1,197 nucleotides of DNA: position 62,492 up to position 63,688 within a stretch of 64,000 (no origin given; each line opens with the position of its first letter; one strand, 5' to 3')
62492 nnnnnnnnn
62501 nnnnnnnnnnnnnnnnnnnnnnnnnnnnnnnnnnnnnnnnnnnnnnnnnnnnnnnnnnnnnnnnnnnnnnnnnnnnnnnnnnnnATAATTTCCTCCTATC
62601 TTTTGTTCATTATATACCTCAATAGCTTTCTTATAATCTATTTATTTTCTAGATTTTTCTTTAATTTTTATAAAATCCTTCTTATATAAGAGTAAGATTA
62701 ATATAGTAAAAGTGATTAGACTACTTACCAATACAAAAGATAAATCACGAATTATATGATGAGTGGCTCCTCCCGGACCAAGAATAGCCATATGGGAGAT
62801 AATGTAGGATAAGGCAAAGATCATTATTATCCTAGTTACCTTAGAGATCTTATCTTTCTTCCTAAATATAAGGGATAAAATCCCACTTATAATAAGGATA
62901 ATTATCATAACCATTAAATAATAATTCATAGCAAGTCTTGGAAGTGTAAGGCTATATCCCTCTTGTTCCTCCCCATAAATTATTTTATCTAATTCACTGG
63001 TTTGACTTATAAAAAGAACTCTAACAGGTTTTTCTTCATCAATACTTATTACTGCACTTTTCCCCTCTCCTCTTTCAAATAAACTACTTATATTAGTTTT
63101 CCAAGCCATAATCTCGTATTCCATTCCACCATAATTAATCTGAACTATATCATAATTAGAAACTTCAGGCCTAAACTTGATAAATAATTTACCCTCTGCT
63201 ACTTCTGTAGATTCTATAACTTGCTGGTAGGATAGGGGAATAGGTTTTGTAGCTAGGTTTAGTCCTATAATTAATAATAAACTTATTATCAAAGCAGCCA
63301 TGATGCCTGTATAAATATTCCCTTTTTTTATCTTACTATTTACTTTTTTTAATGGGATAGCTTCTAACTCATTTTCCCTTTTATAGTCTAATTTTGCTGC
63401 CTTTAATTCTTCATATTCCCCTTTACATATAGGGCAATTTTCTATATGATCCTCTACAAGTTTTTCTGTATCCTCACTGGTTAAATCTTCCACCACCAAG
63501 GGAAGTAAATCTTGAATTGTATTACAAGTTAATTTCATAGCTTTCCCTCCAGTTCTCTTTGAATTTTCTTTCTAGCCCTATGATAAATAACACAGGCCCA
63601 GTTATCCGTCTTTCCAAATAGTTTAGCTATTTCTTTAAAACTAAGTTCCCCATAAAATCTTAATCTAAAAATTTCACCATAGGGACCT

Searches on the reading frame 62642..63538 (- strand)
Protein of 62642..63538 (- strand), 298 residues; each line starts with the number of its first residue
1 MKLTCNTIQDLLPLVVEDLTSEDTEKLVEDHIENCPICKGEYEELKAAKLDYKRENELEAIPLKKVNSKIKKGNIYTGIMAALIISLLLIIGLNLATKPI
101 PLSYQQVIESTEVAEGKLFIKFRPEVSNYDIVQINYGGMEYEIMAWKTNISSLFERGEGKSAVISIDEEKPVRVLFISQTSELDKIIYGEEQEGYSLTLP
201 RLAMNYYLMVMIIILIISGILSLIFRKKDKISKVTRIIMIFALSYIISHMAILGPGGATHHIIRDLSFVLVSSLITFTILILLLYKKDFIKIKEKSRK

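Call 60: search_protein_families(library=pfam, proteins=[window:62642-63538:-], max_evalue=0.00001)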
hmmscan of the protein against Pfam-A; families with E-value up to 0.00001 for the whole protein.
window:62642-63538:- (298 aa): 1 family
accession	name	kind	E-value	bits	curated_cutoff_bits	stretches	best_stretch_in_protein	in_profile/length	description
PF13490.11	zf-HC2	-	5.3e-06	26.9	22.2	1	5-38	1-34/35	Putative zinc-finger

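Call 69: find_encoding_contigs(protein=window:62642-63538:-, flank=10000, max_places=3)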
Protein window:62642-63538:- (298 aa): 3 contigs read that carry it; 3 places shown.
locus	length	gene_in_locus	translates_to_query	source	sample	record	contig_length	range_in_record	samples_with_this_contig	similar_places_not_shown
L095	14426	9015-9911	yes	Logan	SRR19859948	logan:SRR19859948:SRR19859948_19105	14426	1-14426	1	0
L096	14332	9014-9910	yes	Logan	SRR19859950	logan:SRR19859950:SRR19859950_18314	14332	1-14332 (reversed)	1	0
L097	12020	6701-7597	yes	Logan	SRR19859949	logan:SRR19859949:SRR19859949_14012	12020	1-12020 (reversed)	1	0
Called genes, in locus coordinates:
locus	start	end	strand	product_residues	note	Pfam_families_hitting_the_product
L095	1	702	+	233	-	?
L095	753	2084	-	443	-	PF00324:AA_permease, PF13520:AA_permease_2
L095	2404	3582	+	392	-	PF00155:Aminotran_1_2, PF12897:Asp_aminotransf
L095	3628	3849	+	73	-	PF14697:Fer4_21 (weak), PF00037:Fer4, PF12837:Fer4_6 (weak), PF13237:Fer4_10 (weak), PF12838:Fer4_7, PF00037:Fer4 (weak), PF12837:Fer4_6 (weak), PF14697:Fer4_21 (weak), +8 more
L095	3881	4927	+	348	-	PF01855:POR_N, PF17147:PFOR_II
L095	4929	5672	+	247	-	PF02775:TPP_enzyme_C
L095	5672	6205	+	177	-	PF01558:POR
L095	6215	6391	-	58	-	-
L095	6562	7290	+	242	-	PF07929:PRiA4_ORF3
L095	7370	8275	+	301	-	PF03069:FmdA_AmdA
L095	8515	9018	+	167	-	PF04542:Sigma70_r2, PF08281:Sigma70_r4_2 (weak), PF04545:Sigma70_r4 (weak)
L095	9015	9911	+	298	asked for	-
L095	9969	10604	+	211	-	PF01323:DSBA, PF13462:Thioredoxin_4 (faint), PF13743:Thioredoxin_5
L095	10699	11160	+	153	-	PF18761:Heliorhodopsin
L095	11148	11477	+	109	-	PF18761:Heliorhodopsin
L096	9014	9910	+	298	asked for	-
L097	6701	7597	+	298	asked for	-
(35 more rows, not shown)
